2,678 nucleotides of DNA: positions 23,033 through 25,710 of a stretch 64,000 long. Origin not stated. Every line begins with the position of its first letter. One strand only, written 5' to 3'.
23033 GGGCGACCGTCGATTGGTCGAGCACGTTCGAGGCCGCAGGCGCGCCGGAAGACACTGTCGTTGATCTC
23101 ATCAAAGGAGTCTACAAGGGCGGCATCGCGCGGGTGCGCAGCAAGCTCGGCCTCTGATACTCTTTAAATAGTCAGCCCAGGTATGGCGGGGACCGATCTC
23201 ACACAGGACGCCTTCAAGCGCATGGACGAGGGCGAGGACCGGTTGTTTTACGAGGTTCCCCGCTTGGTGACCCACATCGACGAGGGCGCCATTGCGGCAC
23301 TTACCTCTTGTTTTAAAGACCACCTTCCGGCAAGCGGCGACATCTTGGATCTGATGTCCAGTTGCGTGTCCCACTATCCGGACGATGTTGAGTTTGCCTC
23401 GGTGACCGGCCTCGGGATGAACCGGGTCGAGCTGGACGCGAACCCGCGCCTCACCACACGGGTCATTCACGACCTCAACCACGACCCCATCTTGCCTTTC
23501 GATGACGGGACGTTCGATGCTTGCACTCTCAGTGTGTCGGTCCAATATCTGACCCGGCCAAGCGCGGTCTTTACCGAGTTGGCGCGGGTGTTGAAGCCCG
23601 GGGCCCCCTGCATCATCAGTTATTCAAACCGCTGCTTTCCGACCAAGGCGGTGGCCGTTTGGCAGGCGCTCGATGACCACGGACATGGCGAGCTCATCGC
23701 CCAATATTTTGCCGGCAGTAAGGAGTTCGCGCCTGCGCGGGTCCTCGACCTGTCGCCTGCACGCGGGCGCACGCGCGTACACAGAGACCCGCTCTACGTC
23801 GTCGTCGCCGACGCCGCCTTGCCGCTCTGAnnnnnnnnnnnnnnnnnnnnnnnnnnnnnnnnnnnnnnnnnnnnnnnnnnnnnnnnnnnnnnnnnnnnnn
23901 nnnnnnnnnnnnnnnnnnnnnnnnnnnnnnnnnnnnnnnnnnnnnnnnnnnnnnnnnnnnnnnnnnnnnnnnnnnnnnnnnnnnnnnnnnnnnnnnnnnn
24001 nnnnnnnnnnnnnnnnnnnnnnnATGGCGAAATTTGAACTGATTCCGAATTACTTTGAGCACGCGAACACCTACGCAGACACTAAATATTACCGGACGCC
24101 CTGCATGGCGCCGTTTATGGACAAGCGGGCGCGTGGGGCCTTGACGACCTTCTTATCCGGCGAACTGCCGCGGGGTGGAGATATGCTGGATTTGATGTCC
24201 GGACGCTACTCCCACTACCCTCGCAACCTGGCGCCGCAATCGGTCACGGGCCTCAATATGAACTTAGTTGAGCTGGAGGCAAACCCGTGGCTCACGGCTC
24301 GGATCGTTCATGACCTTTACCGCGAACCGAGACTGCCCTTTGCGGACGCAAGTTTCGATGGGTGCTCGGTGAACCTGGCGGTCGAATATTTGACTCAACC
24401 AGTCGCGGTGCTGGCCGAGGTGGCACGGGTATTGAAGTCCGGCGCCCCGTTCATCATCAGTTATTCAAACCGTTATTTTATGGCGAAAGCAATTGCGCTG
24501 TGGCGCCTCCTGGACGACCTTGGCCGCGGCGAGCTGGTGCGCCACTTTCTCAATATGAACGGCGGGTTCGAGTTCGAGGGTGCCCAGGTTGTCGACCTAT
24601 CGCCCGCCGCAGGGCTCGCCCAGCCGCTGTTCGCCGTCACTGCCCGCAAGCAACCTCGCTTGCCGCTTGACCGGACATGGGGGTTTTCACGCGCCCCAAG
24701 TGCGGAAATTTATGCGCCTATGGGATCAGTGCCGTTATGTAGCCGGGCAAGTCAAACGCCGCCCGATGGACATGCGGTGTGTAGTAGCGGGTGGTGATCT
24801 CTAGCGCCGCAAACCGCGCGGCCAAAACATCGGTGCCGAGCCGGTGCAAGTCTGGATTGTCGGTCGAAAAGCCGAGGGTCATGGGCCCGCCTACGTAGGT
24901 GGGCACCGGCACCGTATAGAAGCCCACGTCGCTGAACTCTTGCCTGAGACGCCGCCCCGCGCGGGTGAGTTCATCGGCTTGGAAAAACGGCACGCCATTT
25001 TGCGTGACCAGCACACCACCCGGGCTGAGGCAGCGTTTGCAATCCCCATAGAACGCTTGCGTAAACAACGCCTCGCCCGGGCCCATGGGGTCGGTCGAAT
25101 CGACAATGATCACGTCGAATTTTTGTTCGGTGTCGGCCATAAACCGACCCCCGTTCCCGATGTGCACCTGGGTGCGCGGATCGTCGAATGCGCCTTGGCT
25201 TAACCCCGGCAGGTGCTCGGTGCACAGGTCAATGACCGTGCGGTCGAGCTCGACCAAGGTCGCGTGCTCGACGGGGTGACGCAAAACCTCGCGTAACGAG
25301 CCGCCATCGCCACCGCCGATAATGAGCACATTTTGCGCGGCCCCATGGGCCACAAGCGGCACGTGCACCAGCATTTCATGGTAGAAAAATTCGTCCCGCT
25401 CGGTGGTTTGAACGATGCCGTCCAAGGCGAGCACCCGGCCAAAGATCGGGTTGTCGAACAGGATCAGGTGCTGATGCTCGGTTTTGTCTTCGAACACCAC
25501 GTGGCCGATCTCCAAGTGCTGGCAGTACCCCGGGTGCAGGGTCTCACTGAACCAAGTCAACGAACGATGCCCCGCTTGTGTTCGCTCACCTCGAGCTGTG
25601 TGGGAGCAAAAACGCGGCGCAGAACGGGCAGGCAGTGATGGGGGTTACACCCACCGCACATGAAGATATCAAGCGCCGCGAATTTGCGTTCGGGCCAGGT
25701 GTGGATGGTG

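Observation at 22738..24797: Tandem duplicated methyltransferase-fold genes with a degenerate SAM motif I, flanked by an SRPBCC gene and the speH-speE polyamine operon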

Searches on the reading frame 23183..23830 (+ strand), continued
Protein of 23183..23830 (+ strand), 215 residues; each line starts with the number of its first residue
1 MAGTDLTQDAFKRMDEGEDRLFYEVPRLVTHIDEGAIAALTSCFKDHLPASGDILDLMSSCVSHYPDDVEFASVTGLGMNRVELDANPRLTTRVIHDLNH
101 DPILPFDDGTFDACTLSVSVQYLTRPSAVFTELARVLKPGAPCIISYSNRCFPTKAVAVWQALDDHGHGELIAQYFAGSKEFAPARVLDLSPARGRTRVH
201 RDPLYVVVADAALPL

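Call 53: search_protein_families(library=pfam, alignment_id=A3, max_evalue=0.0001)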
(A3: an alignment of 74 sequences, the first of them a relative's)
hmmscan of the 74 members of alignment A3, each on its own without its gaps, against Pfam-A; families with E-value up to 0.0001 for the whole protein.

A. member 1, L001:3568-4194:- (208 aa): 3 families
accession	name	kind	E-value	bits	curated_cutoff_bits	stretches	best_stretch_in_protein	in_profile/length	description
PF21906.2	NrtR_WHD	-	2.2e-25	89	27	1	141-200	2-61/61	NrtR DNA-binding winged helix domain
PF00293.34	NUDIX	-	3.8e-14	53.3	21.1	1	5-122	5-130/134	NUDIX domain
PF19368.5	AraR_C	-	1.8e-13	51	23.8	1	136-201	1-67/82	AraR C-terminal winged HTH domain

B. families by the number of members that match (of 74 scanned): 124 families (the first 25 are shown)
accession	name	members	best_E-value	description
PF07690.21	MFS_1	4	1.2e-39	Major Facilitator Superfamily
PF00005.33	ABC_tran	3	1.2e-33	ABC transporter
PF01578.25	Cytochrom_C_asm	3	4e-19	Cytochrome C assembly protein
PF00989.32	PAS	2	7.9e-37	PAS fold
PF00520.37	Ion_trans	2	1.3e-31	Ion transport protein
PF08448.16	PAS_4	2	5.3e-30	PAS fold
PF02518.31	HATPase_c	2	2e-26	Histidine kinase-, DNA gyrase B-, and HSP90-like ATPase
PF00072.30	Response_reg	2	1.4e-25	Response regulator receiver domain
PF13409.12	GST_N_2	2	1.1e-19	Glutathione S-transferase, N-terminal domain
PF13417.12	GST_N_3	2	1.4e-19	Glutathione S-transferase, N-terminal domain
PF07885.22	Ion_trans_2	2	1.2e-15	Ion channel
PF02798.26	GST_N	2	2.1e-15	Glutathione S-transferase, N-terminal domain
PF07995.17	GSDH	2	6.2e-14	Glucose / Sorbosone dehydrogenase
PF02566.24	OsmC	2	1.9e-11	OsmC-like protein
PF01850.27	PIN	2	7.8e-11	PIN domain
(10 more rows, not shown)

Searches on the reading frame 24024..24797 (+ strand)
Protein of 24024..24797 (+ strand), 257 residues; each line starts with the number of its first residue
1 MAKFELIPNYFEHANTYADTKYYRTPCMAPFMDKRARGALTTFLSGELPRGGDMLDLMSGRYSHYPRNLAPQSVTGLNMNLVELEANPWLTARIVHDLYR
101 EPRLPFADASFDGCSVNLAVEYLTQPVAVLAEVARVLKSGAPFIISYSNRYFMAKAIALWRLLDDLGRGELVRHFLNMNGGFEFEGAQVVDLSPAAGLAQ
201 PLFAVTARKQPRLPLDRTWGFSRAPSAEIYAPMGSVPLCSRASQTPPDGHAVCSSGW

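Call 5: search_protein_families(library=pfam, proteins=[window:24024-24797:+], max_evalue=0.01)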
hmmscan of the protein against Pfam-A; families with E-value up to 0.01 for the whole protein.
window:24024-24797:+ (257 aa): 4 families
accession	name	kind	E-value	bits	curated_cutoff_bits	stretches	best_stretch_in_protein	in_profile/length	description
PF08241.18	Methyltransf_11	-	2.5e-08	34.9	21.2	1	70-145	18-95/95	Methyltransferase domain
PF13649.12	Methyltransf_25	-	0.00078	20.5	27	1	95-140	51-96/97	Methyltransferase domain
PF13847.12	Methyltransf_31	-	0.0016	18.6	27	1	102-149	67-113/145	Methyltransferase domain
PF13489.12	Methyltransf_23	-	0.0018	18.5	27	1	39-164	11-136/164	Methyltransferase domain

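Call 6: search_protein_families(library=ncbifam, proteins=[window:24024-24797:+], max_evalue=0.01)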
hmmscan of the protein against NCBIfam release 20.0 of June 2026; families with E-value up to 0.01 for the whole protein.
window:24024-24797:+ (257 aa): 8 families
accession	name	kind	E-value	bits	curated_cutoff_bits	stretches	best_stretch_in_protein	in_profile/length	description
NF045649.1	2X_seleno_MduS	exception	1.2e-05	24.5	380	1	89-212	91-217/338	methyltransferase domain-containing selenoprotein MduS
NF045667.1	MTase_DVU1556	equivalog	1.9e-05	24.2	155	1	100-146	75-120/213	DVU_1556 family methyltransferase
NF045823.1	PthPhpthDimycoMt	equivalog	0.00019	20.7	300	1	60-144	79-165/256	phthiotriol/phenolphthiotriol dimycocerosates methyltransferase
NF045825.1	FAmtase_mtf2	equivalog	0.00032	20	400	1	62-146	73-159/248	fatty-acid O-methyltransferase Mtf2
NF001241.0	PRK00216.1-2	equivalog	0.00033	20.3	327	1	103-147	105-149/231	demethylmenaquinone methyltransferase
TIGR01934.1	MenG_MenH_UbiE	subfamily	0.00037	19.8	158.35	1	103-145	99-141/223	ubiquinone/menaquinone biosynthesis methyltransferase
NF001240.0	PRK00216.1-1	equivalog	0.0053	15.8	378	1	103-145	126-168/251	bifunctional demethylmenaquinone methyltransferase/2-methoxy-6-polyprenyl-1,4-benzoquinol methylase UbiE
NF001242.0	PRK00216.1-3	equivalog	0.0091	15.4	351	0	103-145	133-175/258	bifunctional demethylmenaquinone methyltransferase/2-methoxy-6-polyprenyl-1,4-benzoquinol methylase UbiE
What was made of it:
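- Checked: SpeE (24718..25560, -) and SpeH (25557..26009, -) exceed their NCBIfam equivalog cut-offs (calls 5, 6).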

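Call 18: find_homologous_proteins(query=window:24024-24797:+)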
Query window:24024-24797:+ (257 aa): 179 proteins with E <= 0.001 among 2673 candidates; the best 120 are listed.
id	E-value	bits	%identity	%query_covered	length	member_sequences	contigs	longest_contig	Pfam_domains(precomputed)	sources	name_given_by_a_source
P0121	9.0e-173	591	100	100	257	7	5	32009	PF08241.19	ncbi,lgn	-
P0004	6.9e-58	214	51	81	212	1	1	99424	PF08241.19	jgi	jgi:SAM-dependent methyltransferase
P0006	1.4e-56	210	51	80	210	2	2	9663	PF08241.19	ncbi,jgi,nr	ncbi:MAG: methyltransferase domain-containing protein [Rhodospirillales bacterium]|nr:methyltransfer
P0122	9.2e-50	188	46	80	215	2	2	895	PF08241.19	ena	-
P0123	1.7e-49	187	46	81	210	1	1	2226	PF08241.19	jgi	jgi:SAM-dependent methyltransferase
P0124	1.2e-48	184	46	78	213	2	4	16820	PF08241.19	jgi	jgi:SAM-dependent methyltransferase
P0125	7.6e-48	182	45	79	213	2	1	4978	PF08241.19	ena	-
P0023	2.5e-46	177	46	81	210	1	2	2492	PF08241.19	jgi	jgi:SAM-dependent methyltransferase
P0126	3.0e-46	176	48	79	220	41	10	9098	PF08241.19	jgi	jgi:SAM-dependent methyltransferase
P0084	3.1e-46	176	47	79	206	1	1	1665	PF13649.13,PF08241.19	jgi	jgi:SAM-dependent methyltransferase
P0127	2.8e-45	173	45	79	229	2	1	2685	PF13847.13,PF13649.13,PF01209.25,PF08241.19,PF08242.19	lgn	-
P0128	5.8e-45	172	47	80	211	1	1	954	-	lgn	-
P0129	1.6e-44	171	46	80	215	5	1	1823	PF08241.19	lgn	-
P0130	1.8e-44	170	45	78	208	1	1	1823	PF08241.19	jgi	jgi:SAM-dependent methyltransferase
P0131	2.3e-44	170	45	79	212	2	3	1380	PF13649.13,PF08241.19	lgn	-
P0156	1.3e-39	155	45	74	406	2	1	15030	PF08241.19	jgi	jgi:SAM-dependent methyltransferase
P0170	2.6e-37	147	42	80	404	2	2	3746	PF08241.19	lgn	-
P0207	1.1e-34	138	43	79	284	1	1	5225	PF08241.19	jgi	jgi:hypothetical protein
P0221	2.3e-33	134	47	67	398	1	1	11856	PF13649.13,PF08241.19,PF08242.19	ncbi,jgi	-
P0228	6.3e-33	133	44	67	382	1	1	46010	PF08241.19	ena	-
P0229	8.4e-33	132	40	79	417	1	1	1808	PF13847.13,PF13649.13,PF08241.19,PF08242.19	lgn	-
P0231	9.4e-33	132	39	83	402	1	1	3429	PF13649.13,PF08241.19,PF08242.19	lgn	-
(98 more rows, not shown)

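Call 19: list_cluster_members(proteins=[P0121, P0001])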
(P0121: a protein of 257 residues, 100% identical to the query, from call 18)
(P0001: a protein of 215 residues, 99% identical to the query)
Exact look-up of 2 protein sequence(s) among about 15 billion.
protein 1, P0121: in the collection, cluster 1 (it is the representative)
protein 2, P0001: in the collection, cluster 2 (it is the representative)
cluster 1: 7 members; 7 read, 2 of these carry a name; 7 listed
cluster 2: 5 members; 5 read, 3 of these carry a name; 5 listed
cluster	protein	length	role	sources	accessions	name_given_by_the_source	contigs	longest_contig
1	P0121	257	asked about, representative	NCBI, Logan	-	-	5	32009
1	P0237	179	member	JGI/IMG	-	SAM-dependent methyltransferase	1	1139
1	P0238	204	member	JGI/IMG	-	SAM-dependent methyltransferase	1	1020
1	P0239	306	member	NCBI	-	-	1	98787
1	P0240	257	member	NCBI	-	-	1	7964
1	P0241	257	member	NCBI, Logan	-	-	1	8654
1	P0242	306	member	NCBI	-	-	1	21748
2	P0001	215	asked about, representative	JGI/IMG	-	SAM-dependent methyltransferase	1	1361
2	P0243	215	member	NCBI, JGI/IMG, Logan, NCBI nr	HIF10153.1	MAG TPA: methyltransferase domain-containing protein [Sneathiellales bacterium] | SAM-dependent methyltransferase | methyltransferase domain-containing protein [Sneathiellales bacterium]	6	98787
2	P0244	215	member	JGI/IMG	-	SAM-dependent methyltransferase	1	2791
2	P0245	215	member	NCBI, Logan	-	-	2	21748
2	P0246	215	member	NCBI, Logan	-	-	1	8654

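Call 20: find_encoding_contigs(protein=P0121, flank=8000, max_places=6)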
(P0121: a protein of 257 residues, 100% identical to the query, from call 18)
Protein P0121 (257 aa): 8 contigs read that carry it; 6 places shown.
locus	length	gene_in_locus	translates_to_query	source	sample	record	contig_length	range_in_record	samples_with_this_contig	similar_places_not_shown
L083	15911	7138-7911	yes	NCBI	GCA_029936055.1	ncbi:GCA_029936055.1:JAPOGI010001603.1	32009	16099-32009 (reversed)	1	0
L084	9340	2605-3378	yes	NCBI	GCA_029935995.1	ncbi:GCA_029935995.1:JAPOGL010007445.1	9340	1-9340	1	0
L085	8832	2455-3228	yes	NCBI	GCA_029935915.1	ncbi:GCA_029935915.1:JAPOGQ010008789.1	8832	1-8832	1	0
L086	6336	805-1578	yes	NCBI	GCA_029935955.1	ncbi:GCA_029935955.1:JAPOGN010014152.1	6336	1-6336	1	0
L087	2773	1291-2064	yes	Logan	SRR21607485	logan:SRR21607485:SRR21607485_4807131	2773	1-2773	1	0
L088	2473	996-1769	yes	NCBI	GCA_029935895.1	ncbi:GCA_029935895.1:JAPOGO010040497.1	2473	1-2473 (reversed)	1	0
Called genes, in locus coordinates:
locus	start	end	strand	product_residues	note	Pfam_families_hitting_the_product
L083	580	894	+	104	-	PF00166:Cpn10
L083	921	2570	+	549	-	PF00118:Cpn60_TCP1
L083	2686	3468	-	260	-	PF00561:Abhydrolase_1, PF12697:Abhydrolase_6, PF12146:Hydrolase_4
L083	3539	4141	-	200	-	PF00440:TetR_N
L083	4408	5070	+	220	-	PF04752:ChaC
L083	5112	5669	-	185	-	PF02627:CMD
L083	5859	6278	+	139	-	PF10604:Polyketide_cyc2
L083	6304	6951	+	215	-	PF08241:Methyltransf_11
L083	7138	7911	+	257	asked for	PF08241:Methyltransf_11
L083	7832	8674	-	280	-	PF17284:Spermine_synt_N, PF01564:Spermine_synth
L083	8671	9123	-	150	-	PF02675:AdoMet_dc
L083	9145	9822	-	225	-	PF00903:Glyoxalase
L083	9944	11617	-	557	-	-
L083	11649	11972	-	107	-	PF00166:Cpn10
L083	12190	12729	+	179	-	PF02627:CMD (weak)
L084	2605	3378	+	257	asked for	PF08241:Methyltransf_11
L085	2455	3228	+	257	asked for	PF08241:Methyltransf_11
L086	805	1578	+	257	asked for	PF08241:Methyltransf_11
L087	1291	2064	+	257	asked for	PF08241:Methyltransf_11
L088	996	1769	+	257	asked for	PF08241:Methyltransf_11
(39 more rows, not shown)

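Call 29: search_protein_families(library=pfam, proteins=[P0156, P0170, P0221, P0228, P0229, P0231, P0207], max_evalue=0.001)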
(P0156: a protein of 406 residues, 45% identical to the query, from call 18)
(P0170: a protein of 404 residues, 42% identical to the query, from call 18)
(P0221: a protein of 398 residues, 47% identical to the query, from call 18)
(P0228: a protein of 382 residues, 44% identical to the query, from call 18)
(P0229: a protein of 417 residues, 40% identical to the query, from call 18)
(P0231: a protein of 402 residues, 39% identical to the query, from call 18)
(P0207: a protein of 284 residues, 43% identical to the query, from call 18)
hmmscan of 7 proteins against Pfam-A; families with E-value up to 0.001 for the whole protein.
P0156 (406 aa): 3 families
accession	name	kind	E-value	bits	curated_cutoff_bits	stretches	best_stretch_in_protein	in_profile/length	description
PF08241.18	Methyltransf_11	-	7.3e-10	39.8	21.2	1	252-326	18-94/95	Methyltransferase domain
PF13649.12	Methyltransf_25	-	2.8e-05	25.1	27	1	257-322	25-96/97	Methyltransferase domain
PF08242.18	Methyltransf_12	-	0.00044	21.4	30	1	255-325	22-98/98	Methyltransferase domain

P0170 (404 aa): 3 families
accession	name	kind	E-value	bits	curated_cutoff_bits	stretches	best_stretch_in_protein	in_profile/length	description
PF08241.18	Methyltransf_11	-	3.1e-09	37.8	21.2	1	280-328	48-93/95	Methyltransferase domain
PF13649.12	Methyltransf_25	-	5.2e-05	24.3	27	1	280-325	52-96/97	Methyltransferase domain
PF08242.18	Methyltransf_12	-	0.00021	22.4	30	1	271-327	47-97/98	Methyltransferase domain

P0221 (398 aa): 5 families
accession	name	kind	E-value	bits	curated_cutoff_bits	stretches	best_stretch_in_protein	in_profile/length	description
PF08241.18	Methyltransf_11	-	1.5e-11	45.2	21.2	1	249-323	18-94/95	Methyltransferase domain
PF13649.12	Methyltransf_25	-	4.6e-06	27.7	27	1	250-320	21-97/97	Methyltransferase domain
PF08242.18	Methyltransf_12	-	1.3e-05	26.3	30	1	245-322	15-98/98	Methyltransferase domain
PF13847.12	Methyltransf_31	-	5.6e-05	23.3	27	1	275-332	61-119/145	Methyltransferase domain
PF03141.22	Methyltransf_29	-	0.0002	20.5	23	1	279-325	171-218/506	Putative S-adenosyl-L-methionine-dependent methyltransferase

P0228 (382 aa): 5 families
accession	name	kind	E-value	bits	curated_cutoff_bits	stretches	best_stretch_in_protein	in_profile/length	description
PF08241.18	Methyltransf_11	-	8.4e-09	36.4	21.2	1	266-310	51-94/95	Methyltransferase domain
PF13649.12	Methyltransf_25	-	4.4e-05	24.5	27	1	269-307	57-97/97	Methyltransferase domain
PF13489.12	Methyltransf_23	-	4.9e-05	23.6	27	1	257-327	62-133/164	Methyltransferase domain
PF08242.18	Methyltransf_12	-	5.1e-05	24.4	30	1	250-309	40-98/98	Methyltransferase domain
PF03141.22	Methyltransf_29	-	0.00049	19.2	23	1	269-311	174-217/506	Putative S-adenosyl-L-methionine-dependent methyltransferase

P0229 (417 aa): 5 families
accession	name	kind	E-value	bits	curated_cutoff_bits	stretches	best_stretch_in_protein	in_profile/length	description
PF08241.18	Methyltransf_11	-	6.3e-13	49.6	21.2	1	256-329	19-95/95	Methyltransferase domain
PF13649.12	Methyltransf_25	-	3.8e-08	34.4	27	1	253-325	16-97/97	Methyltransferase domain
PF13847.12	Methyltransf_31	-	9.5e-08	32.3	27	1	255-337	28-119/145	Methyltransferase domain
PF08242.18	Methyltransf_12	-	3e-06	28.3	30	1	262-327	27-98/98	Methyltransferase domain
PF20922.3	Anamorsin_N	-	0.00065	19.9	27.1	1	289-329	46-87/163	Anamorsin, N-terminal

P0231 (402 aa): 5 families
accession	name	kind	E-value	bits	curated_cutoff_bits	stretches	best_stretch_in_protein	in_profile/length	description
PF08241.18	Methyltransf_11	-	2.3e-08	35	21.2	1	253-325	19-94/95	Methyltransferase domain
PF13649.12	Methyltransf_25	-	8.9e-06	26.7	27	1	246-321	15-96/97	Methyltransferase domain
PF08242.18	Methyltransf_12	-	1.2e-05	26.4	30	1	254-322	22-96/98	Methyltransferase domain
PF13847.12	Methyltransf_31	-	0.00036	20.7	27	1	265-337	47-121/145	Methyltransferase domain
PF13489.12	Methyltransf_23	-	0.00099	19.3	27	0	243-332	60-123/164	Methyltransferase domain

P0207 (284 aa): 2 families
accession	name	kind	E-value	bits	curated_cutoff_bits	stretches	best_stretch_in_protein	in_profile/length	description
PF08241.18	Methyltransf_11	-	1.8e-07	32.1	21.2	1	176-220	50-94/95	Methyltransferase domain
PF13649.12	Methyltransf_25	-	0.00023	22.2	27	1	175-216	53-96/97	Methyltransferase domain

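Call 62: predict_structure(alignment_id=A4)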
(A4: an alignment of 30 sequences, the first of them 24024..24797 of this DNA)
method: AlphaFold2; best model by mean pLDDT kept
length: 257 residues; sequences in the alignment: 30
mean_pLDDT: 82.5   pTM: 0.78
mean pLDDT of the five models: 82.5, 80.7, 80.4, 80.0, 78.1
residues with pLDDT >= 90: 146; 70-90: 54; 50-70: 29; < 50: 28
segments of 3 or more residues with pLDDT < 50: 227-244, 252-257
pLDDT, mean of each block of 10 residues (from residue 1): 75 74 73 91 96 94 90 95 93 94 96 93 92 96 93 83 93 86 87 86 96 69 51 43 49 45
secondary structure, 60 per line:
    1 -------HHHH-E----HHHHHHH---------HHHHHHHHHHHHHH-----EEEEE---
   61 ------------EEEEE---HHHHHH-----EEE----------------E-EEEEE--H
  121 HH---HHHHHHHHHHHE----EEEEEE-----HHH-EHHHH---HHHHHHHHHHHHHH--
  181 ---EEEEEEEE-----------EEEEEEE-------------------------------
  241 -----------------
elements in order: H8-11 H18-24 H34-47 E53-57 E73-77 H81-86 E92-94 E113-117 H126-136 E142-147 H158-161 H165-178 E184-191 E203-209
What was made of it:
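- The MT2 model has the same secondary structure as MT1 and a disordered tail (call 62). The fold is predicted with confidence, with a core pLDDT of 90 or more (call 62).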

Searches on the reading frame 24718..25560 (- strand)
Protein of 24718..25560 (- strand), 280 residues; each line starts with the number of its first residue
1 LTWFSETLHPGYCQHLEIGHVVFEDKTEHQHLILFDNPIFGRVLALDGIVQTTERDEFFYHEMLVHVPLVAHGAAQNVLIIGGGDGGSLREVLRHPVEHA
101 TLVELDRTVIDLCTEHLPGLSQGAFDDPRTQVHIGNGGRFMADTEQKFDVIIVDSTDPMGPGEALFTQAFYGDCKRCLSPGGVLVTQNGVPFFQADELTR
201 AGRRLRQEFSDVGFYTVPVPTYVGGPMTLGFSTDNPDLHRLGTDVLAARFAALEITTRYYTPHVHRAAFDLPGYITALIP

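Call 5: search_protein_families(library=pfam, proteins=[window:24718-25560:-], max_evalue=0.01)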
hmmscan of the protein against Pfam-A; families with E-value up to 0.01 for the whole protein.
window:24718-25560:- (280 aa): 4 families
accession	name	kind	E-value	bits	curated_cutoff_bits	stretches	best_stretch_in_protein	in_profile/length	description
PF01564.23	Spermine_synth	-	9.9e-61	205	22.9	1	57-235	1-179/186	Spermine/spermidine synthase domain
PF17284.7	Spermine_synt_N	-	2.1e-14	53.6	22.1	1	3-54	2-53/53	Spermidine synthase tetramerisation domain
PF08242.18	Methyltransf_12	-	0.0023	19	30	0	79-183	1-97/98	Methyltransferase domain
PF13649.12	Methyltransf_25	-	0.0087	17.2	27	0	78-182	1-97/97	Methyltransferase domain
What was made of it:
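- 24718..25560 (-): speE, spermidine synthase (polyamine aminopropyltransferase), 280 aa, convergent with MT2. Pfam Spermine_synth at 1e-60 (call 5).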

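Call 6: search_protein_families(library=ncbifam, proteins=[window:24718-25560:-], max_evalue=0.01)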
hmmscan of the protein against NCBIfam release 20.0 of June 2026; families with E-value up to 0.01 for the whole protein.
window:24718-25560:- (280 aa): 7 families
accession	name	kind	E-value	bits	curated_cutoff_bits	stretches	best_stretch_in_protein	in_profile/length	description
NF002010.0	PRK00811.1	equivalog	2.9e-107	358.2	260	1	2-278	6-283/287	polyamine aminopropyltransferase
TIGR00417.1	speE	equivalog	2e-95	319.1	249.55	1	3-274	1-271/271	spermidine synthase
NF002956.0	PRK03612.1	equivalog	2.7e-46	158.1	472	1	19-272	241-492/522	polyamine aminopropyltransferase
NF002435.0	PRK01581.1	equivalog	4.6e-26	91.8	537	1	22-191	100-271/374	polyamine aminopropyltransferase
NF003380.0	PRK04457.1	equivalog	2.2e-14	53.1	304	1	69-186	64-178/265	polyamine aminopropyltransferase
NF001811.0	PRK00536.1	equivalog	1.6e-08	34.5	352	1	3-276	2-253/262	spermidine synthase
NF037959.1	MFS_SpdSyn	subfamily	5.9e-06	25.3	40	1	70-216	270-413/480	fused MFS/spermidine synthase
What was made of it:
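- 24718..25560 (-): NCBIfam NF002010 at 358 bits against a cut-off of 260, and TIGR00417 at 319 against 249.55 (call 6).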
